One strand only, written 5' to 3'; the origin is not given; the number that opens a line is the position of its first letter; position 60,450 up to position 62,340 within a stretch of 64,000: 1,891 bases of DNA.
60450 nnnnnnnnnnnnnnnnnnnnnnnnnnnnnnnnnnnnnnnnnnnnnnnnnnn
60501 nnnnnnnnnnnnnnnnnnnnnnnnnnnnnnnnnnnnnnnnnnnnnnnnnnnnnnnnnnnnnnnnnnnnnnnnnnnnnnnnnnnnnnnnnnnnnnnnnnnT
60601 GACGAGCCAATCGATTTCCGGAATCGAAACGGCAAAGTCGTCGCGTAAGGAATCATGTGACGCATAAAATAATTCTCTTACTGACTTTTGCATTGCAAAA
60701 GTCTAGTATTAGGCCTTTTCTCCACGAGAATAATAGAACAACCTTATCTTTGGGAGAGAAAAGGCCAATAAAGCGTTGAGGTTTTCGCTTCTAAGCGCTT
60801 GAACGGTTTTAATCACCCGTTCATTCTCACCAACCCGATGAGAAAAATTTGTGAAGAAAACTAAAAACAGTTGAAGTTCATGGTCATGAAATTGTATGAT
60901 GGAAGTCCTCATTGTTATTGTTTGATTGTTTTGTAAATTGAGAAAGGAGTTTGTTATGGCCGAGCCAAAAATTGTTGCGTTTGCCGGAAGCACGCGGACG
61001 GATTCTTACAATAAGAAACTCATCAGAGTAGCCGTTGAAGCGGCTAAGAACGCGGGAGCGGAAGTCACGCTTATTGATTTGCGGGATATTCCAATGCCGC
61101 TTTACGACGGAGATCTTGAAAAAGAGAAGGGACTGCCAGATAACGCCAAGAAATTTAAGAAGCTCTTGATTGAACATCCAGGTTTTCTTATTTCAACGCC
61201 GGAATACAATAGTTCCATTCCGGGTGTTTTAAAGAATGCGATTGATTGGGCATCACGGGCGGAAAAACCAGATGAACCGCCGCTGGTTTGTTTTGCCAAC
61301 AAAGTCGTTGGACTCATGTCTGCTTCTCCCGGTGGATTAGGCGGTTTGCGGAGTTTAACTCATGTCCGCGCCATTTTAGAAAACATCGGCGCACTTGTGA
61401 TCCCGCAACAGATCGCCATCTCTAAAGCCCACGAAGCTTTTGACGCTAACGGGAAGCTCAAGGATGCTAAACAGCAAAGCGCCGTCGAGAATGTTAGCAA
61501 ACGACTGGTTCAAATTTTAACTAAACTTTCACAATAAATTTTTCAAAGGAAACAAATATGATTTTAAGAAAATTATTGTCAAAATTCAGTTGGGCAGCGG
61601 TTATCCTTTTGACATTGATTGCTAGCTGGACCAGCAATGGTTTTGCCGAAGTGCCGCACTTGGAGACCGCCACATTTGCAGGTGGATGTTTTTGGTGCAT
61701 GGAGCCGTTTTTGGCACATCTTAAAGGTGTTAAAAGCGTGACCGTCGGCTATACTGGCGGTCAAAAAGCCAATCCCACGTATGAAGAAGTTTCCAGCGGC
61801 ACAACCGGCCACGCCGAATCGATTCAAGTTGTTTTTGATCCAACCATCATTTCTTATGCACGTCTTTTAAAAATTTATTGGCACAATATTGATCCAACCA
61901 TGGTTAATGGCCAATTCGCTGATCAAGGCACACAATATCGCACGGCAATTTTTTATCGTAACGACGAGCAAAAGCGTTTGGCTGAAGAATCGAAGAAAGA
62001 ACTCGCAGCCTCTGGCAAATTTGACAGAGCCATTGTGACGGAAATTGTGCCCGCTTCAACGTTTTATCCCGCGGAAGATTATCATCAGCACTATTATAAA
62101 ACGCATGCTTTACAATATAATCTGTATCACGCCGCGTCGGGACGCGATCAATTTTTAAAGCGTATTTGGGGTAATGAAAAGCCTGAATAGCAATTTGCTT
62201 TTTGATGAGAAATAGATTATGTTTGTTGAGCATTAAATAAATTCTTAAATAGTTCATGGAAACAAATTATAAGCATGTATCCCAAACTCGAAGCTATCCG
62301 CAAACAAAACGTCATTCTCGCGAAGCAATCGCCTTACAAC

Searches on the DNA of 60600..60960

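Call 76: search_rna_families(source=window, start=60600, end=60960, threshold=evalue, max_evalue=10)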
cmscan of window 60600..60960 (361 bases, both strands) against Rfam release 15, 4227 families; matches with E-value up to 10: 2.
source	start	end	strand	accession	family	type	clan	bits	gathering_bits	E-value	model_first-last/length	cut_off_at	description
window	60737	60858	+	RF00618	U4atac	Gene; snRNA; splicing;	CL00007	25.6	53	0.015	1-132/132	no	U4atac minor spliceosomal RNA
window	60637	60691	-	RF02761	sR084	Gene; sRNA;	-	16.3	95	1.1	1-78/78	no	sR084 sRNA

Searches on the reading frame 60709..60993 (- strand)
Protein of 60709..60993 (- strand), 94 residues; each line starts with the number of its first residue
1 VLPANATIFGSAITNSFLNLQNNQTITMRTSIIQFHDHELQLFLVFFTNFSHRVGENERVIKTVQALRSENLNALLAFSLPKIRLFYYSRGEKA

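Call 10: search_protein_families(library=pfam, proteins=[window:60709-60993:-])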
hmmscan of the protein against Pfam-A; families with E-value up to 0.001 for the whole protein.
window:60709-60993:- (94 aa): 0 families

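Call 56: search_solved_structures(query=window:60712-60993:-, max_evalue=10)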
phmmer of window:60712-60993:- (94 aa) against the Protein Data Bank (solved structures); distinct sequences matched with E-value up to 10: 0.

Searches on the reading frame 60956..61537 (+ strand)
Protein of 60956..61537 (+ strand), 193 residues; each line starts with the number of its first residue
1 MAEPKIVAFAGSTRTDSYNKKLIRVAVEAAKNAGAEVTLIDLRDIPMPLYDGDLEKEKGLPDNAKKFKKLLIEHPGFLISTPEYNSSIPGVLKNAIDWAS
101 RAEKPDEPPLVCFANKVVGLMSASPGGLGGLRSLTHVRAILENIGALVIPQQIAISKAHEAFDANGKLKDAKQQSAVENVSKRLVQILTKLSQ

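Call 10: search_protein_families(library=pfam, proteins=[window:60956-61537:+])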
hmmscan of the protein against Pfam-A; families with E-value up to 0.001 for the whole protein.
window:60956-61537:+ (193 aa): 2 families
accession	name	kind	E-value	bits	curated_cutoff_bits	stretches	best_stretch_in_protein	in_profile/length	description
PF03358.20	FMN_red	-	1.9e-45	154.6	24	1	4-159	1-151/152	NADPH-dependent FMN reductase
PF02525.22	Flavodoxin_2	-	5.4e-11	43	27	1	6-153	3-174/198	Flavodoxin-like fold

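Call 20: find_encoding_contigs(protein=window:60956-61537:+, flank=10000, max_places=10)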
Protein window:60956-61537:+ (193 aa): 2 contigs read that carry it; 2 places shown.
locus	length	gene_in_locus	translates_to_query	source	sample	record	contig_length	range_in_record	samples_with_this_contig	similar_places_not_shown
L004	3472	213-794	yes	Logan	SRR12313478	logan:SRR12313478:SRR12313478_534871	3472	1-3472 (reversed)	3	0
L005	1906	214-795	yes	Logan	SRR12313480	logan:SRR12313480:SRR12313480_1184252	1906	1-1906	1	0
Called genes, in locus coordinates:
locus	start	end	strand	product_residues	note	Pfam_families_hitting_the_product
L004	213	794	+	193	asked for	PF02525:Flavodoxin_2, PF03358:FMN_red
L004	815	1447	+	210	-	PF01625:PMSR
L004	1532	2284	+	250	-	-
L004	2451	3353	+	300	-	-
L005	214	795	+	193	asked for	PF02525:Flavodoxin_2, PF03358:FMN_red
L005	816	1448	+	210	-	PF01625:PMSR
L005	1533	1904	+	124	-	?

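Call 62: list_cluster_members(proteins=[P0001, window:60956-61537:+])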
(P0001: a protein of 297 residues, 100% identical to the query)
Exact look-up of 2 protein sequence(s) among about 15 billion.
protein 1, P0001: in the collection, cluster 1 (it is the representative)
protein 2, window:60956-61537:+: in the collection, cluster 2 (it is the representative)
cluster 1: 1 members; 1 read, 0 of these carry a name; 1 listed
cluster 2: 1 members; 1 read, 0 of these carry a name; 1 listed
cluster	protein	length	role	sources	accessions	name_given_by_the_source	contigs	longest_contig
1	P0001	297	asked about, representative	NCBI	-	-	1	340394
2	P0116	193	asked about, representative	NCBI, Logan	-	-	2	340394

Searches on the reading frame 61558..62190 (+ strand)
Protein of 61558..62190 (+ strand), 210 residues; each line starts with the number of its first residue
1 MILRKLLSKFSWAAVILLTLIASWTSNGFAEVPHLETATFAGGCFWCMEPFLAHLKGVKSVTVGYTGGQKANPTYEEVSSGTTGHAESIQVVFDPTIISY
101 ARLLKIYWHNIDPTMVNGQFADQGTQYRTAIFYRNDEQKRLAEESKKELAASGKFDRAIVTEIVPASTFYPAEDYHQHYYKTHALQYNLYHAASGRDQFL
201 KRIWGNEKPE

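Call 10: search_protein_families(library=pfam, proteins=[window:61558-62190:+])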
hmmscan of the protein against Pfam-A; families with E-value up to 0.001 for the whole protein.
window:61558-62190:+ (210 aa): 1 family
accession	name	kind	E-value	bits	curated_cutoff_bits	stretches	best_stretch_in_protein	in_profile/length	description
PF01625.27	PMSR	-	2.3e-65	219.9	23.7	1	37-187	1-151/153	Peptide methionine sulfoxide reductase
